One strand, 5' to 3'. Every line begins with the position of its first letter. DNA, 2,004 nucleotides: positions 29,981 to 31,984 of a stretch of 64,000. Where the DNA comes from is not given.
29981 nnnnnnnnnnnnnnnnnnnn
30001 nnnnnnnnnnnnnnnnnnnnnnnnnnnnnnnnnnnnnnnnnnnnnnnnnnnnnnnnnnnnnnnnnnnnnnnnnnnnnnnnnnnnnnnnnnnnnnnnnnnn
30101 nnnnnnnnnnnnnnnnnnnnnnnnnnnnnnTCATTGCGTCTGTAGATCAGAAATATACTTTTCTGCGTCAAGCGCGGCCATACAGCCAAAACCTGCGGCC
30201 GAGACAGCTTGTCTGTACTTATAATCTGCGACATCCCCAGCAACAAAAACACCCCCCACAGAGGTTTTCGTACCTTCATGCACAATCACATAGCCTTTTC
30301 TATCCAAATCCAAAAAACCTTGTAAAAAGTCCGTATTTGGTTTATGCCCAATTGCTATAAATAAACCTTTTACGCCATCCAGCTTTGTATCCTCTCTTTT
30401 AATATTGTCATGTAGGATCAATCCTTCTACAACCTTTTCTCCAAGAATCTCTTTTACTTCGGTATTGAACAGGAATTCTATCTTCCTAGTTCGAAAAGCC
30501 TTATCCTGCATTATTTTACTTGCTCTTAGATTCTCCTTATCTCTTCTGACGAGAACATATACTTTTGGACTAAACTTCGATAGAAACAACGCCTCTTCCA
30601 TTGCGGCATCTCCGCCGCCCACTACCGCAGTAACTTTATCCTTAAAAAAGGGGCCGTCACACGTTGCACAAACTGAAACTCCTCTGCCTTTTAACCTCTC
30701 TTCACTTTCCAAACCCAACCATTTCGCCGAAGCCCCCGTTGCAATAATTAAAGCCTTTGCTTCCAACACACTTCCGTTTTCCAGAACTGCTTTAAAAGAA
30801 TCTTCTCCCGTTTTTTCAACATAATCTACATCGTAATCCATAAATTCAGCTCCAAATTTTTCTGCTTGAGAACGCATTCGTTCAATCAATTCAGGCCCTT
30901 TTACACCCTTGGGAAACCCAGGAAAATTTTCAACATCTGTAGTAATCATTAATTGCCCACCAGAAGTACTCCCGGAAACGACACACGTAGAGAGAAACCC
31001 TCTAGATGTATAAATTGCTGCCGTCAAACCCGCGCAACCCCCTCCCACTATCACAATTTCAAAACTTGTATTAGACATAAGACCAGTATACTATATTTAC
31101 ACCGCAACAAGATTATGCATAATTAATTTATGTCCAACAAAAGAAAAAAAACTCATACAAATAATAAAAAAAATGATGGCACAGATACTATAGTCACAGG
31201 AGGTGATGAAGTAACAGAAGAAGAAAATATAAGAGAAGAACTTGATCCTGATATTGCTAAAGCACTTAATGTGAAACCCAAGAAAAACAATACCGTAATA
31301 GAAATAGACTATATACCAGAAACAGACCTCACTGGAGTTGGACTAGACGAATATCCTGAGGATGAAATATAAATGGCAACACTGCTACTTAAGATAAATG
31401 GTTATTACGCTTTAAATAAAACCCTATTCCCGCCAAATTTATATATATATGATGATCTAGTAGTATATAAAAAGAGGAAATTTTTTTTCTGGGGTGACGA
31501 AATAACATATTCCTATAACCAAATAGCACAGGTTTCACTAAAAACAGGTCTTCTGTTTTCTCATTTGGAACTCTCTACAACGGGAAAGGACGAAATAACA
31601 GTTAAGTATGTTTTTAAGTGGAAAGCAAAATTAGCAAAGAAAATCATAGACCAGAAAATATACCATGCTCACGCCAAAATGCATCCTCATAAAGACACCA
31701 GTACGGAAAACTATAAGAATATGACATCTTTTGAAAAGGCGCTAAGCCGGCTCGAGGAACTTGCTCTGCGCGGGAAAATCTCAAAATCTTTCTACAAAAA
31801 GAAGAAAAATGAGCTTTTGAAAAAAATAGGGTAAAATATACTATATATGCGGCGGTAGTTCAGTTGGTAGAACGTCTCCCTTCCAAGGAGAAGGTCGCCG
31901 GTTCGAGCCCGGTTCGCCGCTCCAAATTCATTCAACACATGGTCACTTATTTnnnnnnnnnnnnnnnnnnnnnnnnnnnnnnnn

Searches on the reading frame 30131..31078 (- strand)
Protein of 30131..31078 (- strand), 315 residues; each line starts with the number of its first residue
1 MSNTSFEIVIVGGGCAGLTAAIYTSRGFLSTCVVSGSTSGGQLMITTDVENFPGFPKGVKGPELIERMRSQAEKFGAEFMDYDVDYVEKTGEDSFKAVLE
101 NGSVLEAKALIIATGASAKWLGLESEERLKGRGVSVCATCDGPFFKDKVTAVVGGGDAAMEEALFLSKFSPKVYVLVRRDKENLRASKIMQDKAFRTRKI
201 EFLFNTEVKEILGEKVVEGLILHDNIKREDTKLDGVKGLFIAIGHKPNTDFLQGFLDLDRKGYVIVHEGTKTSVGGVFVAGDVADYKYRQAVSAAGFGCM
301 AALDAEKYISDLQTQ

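Call 3: search_protein_families(library=pfam, proteins=[window:30131-31078:-], max_evalue=0.01)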
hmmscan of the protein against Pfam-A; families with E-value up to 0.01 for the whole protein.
window:30131-31078:- (315 aa): 8 families
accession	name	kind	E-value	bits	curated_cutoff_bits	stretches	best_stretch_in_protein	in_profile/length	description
PF07992.20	Pyr_redox_2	-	1.1e-42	146.9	26.1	1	7-295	2-288/291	Pyridine nucleotide-disulphide oxidoreductase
PF13738.12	Pyr_redox_3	-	2.1e-16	60.5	30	1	60-281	79-305/305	Pyridine nucleotide-disulphide oxidoreductase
PF00070.33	Pyr_redox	-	1.3e-12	48.5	22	1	151-223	3-80/82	Pyridine nucleotide-disulphide oxidoreductase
PF01266.30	DAO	-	5.9e-08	33.1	27.9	0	63-123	150-211/353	FAD dependent oxidoreductase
PF03486.20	HI0933_like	-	4.6e-06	26.7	50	0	55-117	102-165/244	HI0933-like protein Rossmann domain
PF01134.28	GIDA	-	2.8e-05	23.8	22.1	0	8-34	2-28/391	Glucose inhibited division protein A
PF00890.30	FAD_binding_2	-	0.00021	21.1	20.4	1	8-43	2-38/414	FAD binding domain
PF12831.13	FAD_oxidored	-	0.0037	17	27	1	7-43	1-38/416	FAD dependent oxidoreductase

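Call 9: search_protein_families(library=ncbifam, proteins=[window:30131-31078:-], max_evalue=0.01)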
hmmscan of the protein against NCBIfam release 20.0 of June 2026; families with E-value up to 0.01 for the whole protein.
window:30131-31078:- (315 aa): 72 families (the best 25 are shown)
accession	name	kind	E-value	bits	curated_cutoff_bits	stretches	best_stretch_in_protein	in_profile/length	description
TIGR01292.1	TRX_reduct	equivalog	7.5e-110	366.4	343.45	1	7-309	2-300/300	thioredoxin-disulfide reductase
TIGR03143.1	AhpF_homolog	hypoth_equivalog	1.2e-79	268.4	687.65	1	6-314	5-313/555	putative alkyl hydroperoxide reductase F subunit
NF007614.0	PRK10262.1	equivalog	3.2e-79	266.4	644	1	7-312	8-317/321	thioredoxin-disulfide reductase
TIGR03140.1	AhpF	equivalog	2.4e-68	230.9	502.9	1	4-308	211-511/515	alkyl hydroperoxide reductase subunit F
TIGR01350.1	lipoamide_DH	equivalog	2.6e-17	62.7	408.8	1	103-301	128-325/461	dihydrolipoyl dehydrogenase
TIGR02053.1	MerA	equivalog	8.6e-17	61.3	454.45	1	72-305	91-328/465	mercury(II) reductase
TIGR03385.1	CoA_CoA_reduc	equivalog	2.4e-15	56.3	578.8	1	109-290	106-289/439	CoA-disulfide reductase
TIGR04018.1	Bthiol_YpdA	hypoth_equivalog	2.2e-14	53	339.9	1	82-285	90-290/316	YpdA family putative bacillithiol disulfide reductase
NF004945.0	PRK06292.2-3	equivalog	2.7e-13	49.7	494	1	96-284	119-305/457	dihydrolipoyl dehydrogenase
NF004776.0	PRK06116.1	equivalog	1.9e-12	46.9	480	1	75-286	99-307/450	glutathione-disulfide reductase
NF004947.0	PRK06292.2-5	equivalog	3e-11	42.9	592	1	84-284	108-310/474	dihydrolipoyl dehydrogenase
NF010037.0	PRK13512.1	equivalog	4.7e-11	42.2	394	1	109-291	108-286/438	CoA-disulfide reductase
NF009409.0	PRK12770.1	subfamily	5.1e-11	42.2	343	1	3-285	16-327/360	putative glutamate synthase subunit beta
TIGR01421.1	gluta_reduc_1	equivalog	1.5e-10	40.9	556.15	1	97-285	120-306/450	glutathione-disulfide reductase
NF004991.0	PRK06370.1-3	subfamily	1.8e-10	40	620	1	97-294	155-353/509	FAD-containing oxidoreductase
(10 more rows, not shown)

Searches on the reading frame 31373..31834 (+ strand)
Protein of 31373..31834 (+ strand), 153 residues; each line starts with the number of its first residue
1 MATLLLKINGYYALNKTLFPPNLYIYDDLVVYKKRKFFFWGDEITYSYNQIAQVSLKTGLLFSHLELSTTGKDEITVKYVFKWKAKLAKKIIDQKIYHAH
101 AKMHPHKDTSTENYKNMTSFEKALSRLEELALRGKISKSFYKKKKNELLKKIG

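Call 5: search_protein_families(library=pfam, proteins=[window:31373-31834:+], max_evalue=0.001)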
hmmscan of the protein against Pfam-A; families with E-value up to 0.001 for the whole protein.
window:31373-31834:+ (153 aa): 1 family
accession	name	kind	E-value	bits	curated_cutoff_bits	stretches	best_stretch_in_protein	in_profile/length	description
PF14470.12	bPH_3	-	4.6e-06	27.5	23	1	25-91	27-92/95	Bacterial PH domain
